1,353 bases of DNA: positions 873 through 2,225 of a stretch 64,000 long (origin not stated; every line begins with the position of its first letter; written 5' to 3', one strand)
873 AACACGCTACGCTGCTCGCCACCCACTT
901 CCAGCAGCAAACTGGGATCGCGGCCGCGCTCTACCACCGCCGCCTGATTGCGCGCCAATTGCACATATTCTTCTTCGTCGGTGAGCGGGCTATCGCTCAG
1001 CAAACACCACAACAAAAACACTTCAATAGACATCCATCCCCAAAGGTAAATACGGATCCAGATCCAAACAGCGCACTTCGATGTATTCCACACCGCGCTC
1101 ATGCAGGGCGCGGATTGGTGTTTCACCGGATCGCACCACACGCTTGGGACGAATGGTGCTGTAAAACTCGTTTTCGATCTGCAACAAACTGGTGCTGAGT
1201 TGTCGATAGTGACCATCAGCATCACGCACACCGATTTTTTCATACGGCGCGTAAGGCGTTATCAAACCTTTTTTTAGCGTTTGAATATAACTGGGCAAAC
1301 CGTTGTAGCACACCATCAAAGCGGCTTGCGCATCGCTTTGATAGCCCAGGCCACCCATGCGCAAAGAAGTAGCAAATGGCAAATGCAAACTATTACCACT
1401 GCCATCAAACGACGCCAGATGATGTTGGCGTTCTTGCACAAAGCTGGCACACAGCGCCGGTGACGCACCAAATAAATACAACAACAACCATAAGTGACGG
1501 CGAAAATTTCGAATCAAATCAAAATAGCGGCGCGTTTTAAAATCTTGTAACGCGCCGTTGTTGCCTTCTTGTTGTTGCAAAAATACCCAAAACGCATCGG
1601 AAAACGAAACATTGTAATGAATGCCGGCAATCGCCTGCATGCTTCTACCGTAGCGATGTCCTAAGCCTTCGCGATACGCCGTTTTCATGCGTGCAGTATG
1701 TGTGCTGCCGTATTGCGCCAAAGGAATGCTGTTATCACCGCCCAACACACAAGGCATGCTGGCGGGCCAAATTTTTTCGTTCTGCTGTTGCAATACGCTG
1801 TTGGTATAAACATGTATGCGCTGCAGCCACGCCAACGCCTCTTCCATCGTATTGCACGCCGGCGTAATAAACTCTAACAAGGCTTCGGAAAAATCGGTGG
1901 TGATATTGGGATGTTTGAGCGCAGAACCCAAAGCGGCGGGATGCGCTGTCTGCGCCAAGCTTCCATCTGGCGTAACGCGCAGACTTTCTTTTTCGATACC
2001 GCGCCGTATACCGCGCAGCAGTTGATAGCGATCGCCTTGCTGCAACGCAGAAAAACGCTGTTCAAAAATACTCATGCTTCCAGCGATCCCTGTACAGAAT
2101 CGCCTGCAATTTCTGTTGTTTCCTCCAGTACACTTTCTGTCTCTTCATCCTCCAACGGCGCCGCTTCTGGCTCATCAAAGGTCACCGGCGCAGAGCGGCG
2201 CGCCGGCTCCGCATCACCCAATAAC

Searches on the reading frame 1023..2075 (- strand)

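Call 25: search_protein_families(library=pfam, proteins=[window:1023-2075:-], max_evalue=0.0001)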
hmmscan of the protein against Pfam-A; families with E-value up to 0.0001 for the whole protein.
window:1023-2075:- (350 aa): 1 family
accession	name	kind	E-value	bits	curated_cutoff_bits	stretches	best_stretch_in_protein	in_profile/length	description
PF04262.19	Glu_cys_ligase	-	9.7e-144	479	27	1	10-348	3-335/372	Glutamate-cysteine ligase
